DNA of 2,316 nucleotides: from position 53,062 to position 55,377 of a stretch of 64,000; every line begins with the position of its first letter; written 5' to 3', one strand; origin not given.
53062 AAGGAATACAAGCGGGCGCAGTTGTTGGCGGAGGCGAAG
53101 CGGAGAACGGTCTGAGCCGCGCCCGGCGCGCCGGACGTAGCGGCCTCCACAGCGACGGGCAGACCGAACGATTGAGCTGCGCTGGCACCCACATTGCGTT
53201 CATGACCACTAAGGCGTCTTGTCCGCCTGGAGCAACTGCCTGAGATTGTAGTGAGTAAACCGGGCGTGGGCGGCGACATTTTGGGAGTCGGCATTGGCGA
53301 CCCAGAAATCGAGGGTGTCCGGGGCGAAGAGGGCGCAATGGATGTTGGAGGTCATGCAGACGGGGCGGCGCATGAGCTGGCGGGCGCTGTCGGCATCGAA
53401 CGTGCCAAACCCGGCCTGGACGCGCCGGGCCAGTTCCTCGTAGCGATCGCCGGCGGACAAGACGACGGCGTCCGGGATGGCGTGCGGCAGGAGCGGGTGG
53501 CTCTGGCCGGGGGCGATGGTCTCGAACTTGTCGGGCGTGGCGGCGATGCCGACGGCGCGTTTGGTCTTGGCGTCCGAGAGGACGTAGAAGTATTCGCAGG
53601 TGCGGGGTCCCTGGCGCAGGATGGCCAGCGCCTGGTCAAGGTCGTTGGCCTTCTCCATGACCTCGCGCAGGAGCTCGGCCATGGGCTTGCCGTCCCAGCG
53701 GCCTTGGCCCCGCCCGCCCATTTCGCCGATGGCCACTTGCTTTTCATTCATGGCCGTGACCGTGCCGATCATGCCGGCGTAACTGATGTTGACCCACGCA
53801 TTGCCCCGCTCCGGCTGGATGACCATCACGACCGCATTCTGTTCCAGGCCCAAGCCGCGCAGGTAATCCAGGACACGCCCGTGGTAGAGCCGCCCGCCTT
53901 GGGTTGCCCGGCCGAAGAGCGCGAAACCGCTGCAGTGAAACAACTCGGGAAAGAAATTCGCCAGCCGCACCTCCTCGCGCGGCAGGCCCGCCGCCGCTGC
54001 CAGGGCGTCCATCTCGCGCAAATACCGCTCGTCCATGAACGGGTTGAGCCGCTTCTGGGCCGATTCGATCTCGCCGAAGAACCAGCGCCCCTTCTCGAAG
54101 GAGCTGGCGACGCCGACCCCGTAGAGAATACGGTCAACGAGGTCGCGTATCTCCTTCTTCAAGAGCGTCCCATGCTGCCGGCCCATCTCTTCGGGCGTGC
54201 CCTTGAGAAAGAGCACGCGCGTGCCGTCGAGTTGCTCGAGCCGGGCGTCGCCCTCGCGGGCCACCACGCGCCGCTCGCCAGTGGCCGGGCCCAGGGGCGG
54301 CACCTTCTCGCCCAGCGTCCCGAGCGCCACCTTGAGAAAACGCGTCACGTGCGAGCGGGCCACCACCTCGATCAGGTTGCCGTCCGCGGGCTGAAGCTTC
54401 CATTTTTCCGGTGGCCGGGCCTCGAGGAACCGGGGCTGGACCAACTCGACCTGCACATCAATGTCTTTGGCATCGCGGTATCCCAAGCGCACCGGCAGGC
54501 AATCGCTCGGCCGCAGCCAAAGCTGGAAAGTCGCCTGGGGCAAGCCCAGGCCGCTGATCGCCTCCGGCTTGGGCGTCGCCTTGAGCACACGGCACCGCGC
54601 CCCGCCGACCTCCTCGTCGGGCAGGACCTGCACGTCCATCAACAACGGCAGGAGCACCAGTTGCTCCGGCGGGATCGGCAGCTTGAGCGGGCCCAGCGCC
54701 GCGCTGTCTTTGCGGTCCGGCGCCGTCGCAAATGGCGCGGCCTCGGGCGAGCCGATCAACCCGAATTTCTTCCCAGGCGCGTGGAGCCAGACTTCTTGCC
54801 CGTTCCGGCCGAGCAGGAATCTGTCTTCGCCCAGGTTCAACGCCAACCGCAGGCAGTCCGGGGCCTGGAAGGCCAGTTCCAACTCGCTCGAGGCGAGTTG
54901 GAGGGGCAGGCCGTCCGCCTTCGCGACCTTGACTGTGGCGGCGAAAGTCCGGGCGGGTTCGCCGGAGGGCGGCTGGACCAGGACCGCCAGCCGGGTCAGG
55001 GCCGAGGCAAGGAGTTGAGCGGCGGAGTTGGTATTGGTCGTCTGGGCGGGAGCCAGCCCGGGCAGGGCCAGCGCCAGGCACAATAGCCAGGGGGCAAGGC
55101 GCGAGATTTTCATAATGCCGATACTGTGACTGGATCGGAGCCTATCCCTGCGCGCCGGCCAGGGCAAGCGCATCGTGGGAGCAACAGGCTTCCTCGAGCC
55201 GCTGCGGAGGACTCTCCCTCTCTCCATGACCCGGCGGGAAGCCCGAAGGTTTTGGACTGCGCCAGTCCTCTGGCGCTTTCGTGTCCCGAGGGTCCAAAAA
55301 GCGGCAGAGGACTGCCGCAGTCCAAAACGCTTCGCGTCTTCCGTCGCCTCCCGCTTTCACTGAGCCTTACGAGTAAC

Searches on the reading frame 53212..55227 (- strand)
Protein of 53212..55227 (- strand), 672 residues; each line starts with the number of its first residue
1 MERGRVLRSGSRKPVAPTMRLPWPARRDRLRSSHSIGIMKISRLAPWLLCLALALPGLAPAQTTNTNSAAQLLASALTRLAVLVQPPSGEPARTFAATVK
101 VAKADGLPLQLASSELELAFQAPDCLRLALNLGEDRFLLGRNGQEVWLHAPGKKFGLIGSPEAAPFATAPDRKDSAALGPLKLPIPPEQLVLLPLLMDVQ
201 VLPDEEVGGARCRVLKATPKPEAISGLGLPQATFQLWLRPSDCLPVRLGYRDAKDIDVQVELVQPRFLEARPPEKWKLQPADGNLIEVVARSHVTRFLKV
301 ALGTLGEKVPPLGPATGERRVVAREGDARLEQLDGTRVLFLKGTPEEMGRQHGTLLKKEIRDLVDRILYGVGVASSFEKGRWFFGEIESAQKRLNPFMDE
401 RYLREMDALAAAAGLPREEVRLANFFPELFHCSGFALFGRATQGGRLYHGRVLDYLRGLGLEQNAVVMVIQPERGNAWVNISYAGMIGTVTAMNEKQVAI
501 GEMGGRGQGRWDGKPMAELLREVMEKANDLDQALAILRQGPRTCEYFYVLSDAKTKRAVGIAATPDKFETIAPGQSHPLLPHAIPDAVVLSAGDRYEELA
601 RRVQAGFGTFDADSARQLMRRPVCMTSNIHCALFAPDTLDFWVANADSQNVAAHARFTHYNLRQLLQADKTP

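Call 59: search_protein_families(library=pfam, proteins=[window:53212-55227:-], max_evalue=0.00001)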
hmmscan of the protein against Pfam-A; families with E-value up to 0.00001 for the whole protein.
window:53212-55227:- (672 aa): 1 family
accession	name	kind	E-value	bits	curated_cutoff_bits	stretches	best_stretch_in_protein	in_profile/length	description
PF03417.21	AAT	-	2.5e-06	27.8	23.2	1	465-559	22-116/225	Acyl-coenzyme A:6-aminopenicillanic acid acyl-transferase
